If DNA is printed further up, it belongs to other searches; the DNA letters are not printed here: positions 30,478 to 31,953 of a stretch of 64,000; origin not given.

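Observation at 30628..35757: HEXXH-domain gene divergent from three tandem radical-SAM-fold paralogues, one lacking the SAM-cluster cysteines; no precursor gene identified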

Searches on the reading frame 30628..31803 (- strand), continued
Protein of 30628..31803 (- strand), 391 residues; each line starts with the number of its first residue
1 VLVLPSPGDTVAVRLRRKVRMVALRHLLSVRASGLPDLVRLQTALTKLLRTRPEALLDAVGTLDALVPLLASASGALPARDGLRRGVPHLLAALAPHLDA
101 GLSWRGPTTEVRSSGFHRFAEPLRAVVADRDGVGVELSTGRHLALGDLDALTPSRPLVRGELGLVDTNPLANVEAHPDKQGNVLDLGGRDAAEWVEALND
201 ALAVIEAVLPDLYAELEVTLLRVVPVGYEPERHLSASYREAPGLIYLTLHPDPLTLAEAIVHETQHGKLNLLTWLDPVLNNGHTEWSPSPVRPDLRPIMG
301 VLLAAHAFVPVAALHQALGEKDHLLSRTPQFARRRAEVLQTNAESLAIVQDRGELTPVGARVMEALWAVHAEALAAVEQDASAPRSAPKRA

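Call 85: fold_search(model_id=the predicted structure, library=pdb)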
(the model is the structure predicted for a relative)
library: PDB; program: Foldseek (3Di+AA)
matches with E <= 10: 1722; with E <= 0.001: 116
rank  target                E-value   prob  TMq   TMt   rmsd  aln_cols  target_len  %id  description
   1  6efn                  6.1e-08  1.00  0.43  0.45   4.1       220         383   14  Structure of a RiPP maturase, SkfB (released 2018-10-24)
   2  7vob                  2.1e-07  1.00  0.37  0.45   5.9       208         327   21  The crystal structure of a Radical SAM Enzyme BlsE involved in the Biosynthesis of Blasticidin S (released 2022-05-04)
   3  7tom                  5.9e-07  1.00  0.43  0.35   3.8       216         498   17  X-ray crystal structure of glycerol dibiphytanyl glycerol tetraether - macrocyclic archaeol synthase (GDGT-MAS) from Met (released 2022-08-31)
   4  7tol                  1.2e-06  1.00  0.42  0.35   4.0       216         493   16  X-ray crystal structure of glycerol dibiphytanyl glycerol tetraether - macrocyclic archaeol synthase (GDGT-MAS) from Met (released 2022-08-31)
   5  8hzv_C                1.4e-06  1.00  0.41  0.35   6.6       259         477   16  The crystal structure of a Radical SAM Enzyme DesII (released 2024-07-10)
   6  1tv7_B                1.9e-06  1.00  0.35  0.43   4.0       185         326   16  Structure of the S-adenosylmethionine dependent Enzyme MoaA (released 2004-08-31)
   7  5v1t_A                1.9e-06  1.00  0.42  0.38   4.2       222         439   14  Crystal structure of Streptococcus suis SuiB bound to precursor peptide SuiA (released 2017-08-30)
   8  9cg2                  3.1e-06  1.00  0.34  0.37  18.0       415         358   11  DUF512 protein from Pyrococcus furiosus (released 2025-03-05)
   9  5exi                  3.3e-06  1.00  0.40  0.55   4.7       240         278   17  Crystal structure of M. tuberculosis lipoyl synthase at 2.28 A resolution (released 2016-08-10)
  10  5v1q_A                3.7e-06  1.00  0.42  0.39   4.0       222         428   14  Crystal structure of Streptococcus suis SuiB (released 2017-08-30)
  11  5v1s_A                3.7e-06  1.00  0.41  0.39   4.1       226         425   15  Crystal structure of Streptococcus suis SuiB bound to S-adenosylmethionine (released 2017-08-30)
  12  7qbu_B                4.6e-06  1.00  0.38  0.37  14.9       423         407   13  B12-dependent radical SAM methyltransferase, Mmp10 with [4Fe-4S] cluster, cobalamin, and S-methyl-5'-thioadenosine bou (released 2022-02-02)
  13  7qbu_A                4.9e-06  1.00  0.38  0.36  18.2       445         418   14  B12-dependent radical SAM methyltransferase, Mmp10 with [4Fe-4S] cluster, cobalamin, and S-methyl-5'-thioadenosine bou (released 2022-02-02)
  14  1tv7_A                5.2e-06  1.00  0.36  0.44   6.0       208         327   18  Structure of the S-adenosylmethionine dependent Enzyme MoaA (released 2004-08-31)
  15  8hzv_A                5.5e-06  1.00  0.39  0.33   5.5       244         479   15  The crystal structure of a Radical SAM Enzyme DesII (released 2024-07-10)
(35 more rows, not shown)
